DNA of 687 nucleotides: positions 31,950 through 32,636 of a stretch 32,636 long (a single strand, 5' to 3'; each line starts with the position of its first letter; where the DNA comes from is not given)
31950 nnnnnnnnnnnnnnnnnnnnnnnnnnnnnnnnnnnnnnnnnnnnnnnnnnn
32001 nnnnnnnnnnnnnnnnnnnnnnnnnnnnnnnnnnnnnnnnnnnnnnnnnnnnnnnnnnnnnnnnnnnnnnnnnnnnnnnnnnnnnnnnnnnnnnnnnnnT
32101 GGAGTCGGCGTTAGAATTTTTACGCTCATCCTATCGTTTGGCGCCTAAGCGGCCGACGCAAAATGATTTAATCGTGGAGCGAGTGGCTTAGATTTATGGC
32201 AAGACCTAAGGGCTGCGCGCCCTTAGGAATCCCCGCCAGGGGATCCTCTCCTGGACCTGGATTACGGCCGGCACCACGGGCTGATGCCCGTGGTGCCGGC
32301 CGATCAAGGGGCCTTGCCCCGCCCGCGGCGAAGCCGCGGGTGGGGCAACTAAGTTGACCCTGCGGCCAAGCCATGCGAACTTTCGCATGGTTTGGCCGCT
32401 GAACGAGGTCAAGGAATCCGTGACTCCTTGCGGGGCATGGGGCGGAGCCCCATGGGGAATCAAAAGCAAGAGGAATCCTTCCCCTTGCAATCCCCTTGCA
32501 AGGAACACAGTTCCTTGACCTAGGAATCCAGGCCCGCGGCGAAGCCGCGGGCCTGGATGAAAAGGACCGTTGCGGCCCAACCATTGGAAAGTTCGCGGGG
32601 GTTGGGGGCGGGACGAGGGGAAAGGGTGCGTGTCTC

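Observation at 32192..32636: Dense array of at least 8 different GC-rich hairpins immediately after the phosphorylase-family gene, in a ~40% GC genome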

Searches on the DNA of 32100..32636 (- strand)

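Call 42: search_rna_families(source=window, start=32100, end=32636, threshold=evalue, max_evalue=10)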
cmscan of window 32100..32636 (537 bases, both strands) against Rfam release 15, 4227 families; matches with E-value up to 10: 22.
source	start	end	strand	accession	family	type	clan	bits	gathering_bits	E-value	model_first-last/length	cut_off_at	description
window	32256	32309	-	RF04141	MIR8622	Gene; miRNA;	-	27.3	197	0.0052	1-212/212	no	MIR8622 microRNA precursor family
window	32261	32352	+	RF02809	RsmW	Gene; sRNA;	CL00106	23.6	52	0.069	1-124/124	no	RsmW RNA family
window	32249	32346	+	RF01670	P17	Gene; sRNA;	-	22.1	45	0.0021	1-282/282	no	Pseudomonas sRNA P17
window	32311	32352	+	RF03674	MIR5387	Gene; miRNA;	-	21.6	69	0.092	1-96/96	no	MIR5387 microRNA precursor family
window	32522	32618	-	RF02833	Scr3202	Gene; sRNA;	-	19.9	52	1.9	1-95/95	no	Streptomyces RNA 3202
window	32360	32402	+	RF03674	MIR5387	Gene; miRNA;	-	19.5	69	0.33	1-96/96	no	MIR5387 microRNA precursor family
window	32261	32308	-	RF03349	mir-3151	Gene; miRNA;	-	19.5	83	1.1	1-85/85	no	mir-3151 microRNA precursor family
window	32251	32315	+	RF04229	mir-9279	Gene; miRNA;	-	19.1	85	0.9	1-74/74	no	mir-9279 microRNA precursor family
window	32230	32244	+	RF01331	CRISPR-DR18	Gene; CRISPR;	-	18.4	50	1.5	17-31/37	no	CRISPR RNA direct repeat element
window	32314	32348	+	RF03900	mir-9242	Gene; miRNA;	-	18.3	62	2.2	1-66/66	no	mir-9242 microRNA precursor family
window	32526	32558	+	RF03681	mir-1295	Gene; miRNA;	-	17.6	100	1.6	11-67/78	no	mir-1295 microRNA precursor family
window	32526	32558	-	RF03681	mir-1295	Gene; miRNA;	-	17.6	100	1.6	11-67/78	no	mir-1295 microRNA precursor family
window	32358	32408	-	RF04141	MIR8622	Gene; miRNA;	-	15.8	197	1.7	1-212/212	no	MIR8622 microRNA precursor family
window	32526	32558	+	RF00931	mir-879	Gene; miRNA;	-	15.8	90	2.9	1-74/74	no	mir-879 microRNA precursor family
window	32392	32489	-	RF03542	Flavi_ISFV_repeat_Ra_Rb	Cis-reg;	CL00131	15.7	50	5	1-100/100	no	Insect-Specific Flavivirus 3' UTR repeats Ra and Rb elements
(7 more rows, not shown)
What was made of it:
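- On CRISPR array: Rfam CRISPR-DR reached 18 bits against a 50-bit threshold (call 42).
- On Any curated RNA family (Rfam 15): The best sub-threshold hits are generic hairpin models at 27 bits or less (call 42).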

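Call 92: search_rna_families(sources=[L083, L084, L082], threshold=gathering)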
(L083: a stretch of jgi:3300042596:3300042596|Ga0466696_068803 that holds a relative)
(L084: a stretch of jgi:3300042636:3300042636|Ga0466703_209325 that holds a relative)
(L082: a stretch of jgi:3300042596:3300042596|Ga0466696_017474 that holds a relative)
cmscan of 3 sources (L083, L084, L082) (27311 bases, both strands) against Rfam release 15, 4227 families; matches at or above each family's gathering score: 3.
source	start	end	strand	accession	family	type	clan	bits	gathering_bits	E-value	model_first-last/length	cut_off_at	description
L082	1544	1615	+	RF00005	tRNA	Gene; tRNA;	CL00001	67.1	29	8.4e-13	1-71/71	no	tRNA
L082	2468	2541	-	RF00005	tRNA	Gene; tRNA;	CL00001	60.9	29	4.4e-11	1-71/71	no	tRNA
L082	1810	1890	+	RF00005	tRNA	Gene; tRNA;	CL00001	53.1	29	5.8e-09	1-71/71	no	tRNA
